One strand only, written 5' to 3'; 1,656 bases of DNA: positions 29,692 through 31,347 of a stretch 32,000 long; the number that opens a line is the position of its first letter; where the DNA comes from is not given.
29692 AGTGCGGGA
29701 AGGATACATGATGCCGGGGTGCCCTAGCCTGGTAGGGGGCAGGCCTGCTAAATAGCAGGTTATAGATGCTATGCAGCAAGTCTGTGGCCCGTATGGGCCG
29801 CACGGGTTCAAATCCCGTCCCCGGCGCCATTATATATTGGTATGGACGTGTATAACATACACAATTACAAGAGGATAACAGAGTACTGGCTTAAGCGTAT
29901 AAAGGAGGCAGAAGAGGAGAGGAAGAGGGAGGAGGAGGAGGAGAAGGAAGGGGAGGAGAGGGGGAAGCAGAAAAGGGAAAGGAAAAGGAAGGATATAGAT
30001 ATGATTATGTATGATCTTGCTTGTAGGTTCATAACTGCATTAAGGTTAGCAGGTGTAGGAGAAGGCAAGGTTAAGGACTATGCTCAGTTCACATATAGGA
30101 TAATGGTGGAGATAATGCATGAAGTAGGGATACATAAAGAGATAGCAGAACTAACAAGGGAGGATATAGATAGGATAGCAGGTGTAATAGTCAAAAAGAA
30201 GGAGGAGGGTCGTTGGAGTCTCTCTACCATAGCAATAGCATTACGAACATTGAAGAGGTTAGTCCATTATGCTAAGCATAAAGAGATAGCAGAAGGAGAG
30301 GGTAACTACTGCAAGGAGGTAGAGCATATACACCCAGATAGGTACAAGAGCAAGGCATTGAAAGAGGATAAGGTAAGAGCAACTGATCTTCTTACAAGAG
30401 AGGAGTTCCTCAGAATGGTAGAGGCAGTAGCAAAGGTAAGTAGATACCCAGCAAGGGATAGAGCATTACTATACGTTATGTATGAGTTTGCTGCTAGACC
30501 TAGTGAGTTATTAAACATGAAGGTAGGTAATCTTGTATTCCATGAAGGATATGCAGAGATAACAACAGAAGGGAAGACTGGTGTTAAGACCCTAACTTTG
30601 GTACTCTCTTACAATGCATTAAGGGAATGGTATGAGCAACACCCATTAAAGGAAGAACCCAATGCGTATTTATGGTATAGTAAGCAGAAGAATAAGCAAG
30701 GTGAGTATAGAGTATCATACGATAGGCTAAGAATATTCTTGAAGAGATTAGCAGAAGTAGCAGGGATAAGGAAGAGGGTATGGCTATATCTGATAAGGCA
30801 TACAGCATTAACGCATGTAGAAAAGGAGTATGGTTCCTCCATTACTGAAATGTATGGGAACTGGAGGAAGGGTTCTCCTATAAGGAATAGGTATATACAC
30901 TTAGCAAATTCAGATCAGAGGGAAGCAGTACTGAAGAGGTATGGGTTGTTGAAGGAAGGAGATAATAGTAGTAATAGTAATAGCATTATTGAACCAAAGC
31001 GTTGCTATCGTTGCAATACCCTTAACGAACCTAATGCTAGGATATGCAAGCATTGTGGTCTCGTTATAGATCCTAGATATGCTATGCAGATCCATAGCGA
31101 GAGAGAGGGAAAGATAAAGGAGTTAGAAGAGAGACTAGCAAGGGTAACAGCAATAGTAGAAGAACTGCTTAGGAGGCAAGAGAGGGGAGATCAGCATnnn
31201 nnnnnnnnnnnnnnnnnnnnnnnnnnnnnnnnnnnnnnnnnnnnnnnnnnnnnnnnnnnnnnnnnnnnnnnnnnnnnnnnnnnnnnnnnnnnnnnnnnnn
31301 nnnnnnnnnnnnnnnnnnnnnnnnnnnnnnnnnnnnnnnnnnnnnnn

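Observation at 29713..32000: tRNA-Ser(GCU)/integrase junction: probable left border of an integrated mobile element that runs off the window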

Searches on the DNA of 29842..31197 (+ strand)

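Call 33: search_rna_families(sources=[L021, L011, L023], threshold=gathering)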
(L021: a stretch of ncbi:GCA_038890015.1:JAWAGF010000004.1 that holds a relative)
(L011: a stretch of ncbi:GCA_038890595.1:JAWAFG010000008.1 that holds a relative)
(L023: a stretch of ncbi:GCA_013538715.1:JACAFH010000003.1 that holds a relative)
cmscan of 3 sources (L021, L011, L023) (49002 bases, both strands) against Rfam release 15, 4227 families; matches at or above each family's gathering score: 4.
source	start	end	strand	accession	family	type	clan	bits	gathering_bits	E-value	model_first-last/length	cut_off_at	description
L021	4052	4125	+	RF00005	tRNA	Gene; tRNA;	CL00001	62.9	29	2.1e-11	1-71/71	no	tRNA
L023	916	989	+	RF00005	tRNA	Gene; tRNA;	CL00001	62.9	29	2.1e-11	1-71/71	no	tRNA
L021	2557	2662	-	RF00005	tRNA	Gene; tRNA;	CL00001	50.7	29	4.9e-08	1-71/71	no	tRNA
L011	9872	9985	+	RF00005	tRNA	Gene; tRNA;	CL00001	42.1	29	1.1e-05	1-71/71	no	tRNA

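Call 48: search_rna_families(sources=[L032, L027, L028, L030, L105], threshold=gathering)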
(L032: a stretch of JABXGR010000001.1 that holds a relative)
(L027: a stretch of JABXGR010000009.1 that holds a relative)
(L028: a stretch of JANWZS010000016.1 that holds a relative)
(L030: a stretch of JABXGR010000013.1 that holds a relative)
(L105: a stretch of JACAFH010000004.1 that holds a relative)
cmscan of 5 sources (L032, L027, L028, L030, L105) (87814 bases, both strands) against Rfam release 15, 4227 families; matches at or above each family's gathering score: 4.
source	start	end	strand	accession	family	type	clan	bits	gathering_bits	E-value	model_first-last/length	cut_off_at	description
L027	9728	9799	+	RF00005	tRNA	Gene; tRNA;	CL00001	71.6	29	1.6e-13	1-71/71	no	tRNA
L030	9770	9844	+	RF00005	tRNA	Gene; tRNA;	CL00001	61.9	29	7.3e-11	1-71/71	no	tRNA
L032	9911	9985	+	RF00005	tRNA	Gene; tRNA;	CL00001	61.5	29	9.3e-11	1-71/71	no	tRNA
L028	9627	9742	+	RF00005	tRNA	Gene; tRNA;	CL00001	41.9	29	2.3e-05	1-71/71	no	tRNA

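Call 80: search_rna_families(source=L011, start=15400, end=16150, threshold=evalue, max_evalue=10)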
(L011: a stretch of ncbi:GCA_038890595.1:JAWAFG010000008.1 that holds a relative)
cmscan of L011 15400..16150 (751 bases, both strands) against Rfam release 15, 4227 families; matches with E-value up to 10: 3.
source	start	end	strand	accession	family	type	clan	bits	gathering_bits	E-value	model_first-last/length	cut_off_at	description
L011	15880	15970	-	RF02299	TtnuCD23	Gene; snRNA; snoRNA; CD-box;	-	18.6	70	7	1-72/72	no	Tetrahymena snoRNA TtnuCD23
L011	15959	16041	+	RF00407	SNORA50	Gene; snRNA; snoRNA; HACA-box;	CL00034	15.3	90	5.3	1-136/136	no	Small nucleolar RNA SNORA50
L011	15517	15611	-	RF02058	STnc400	Gene;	-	14.4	80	7.6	1-125/125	no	Gammaproteobacterial sRNA STnc400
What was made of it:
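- Tried and rejected: An Rfam search at a loose threshold found nothing credible at L011 15566-15656 (call 80).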
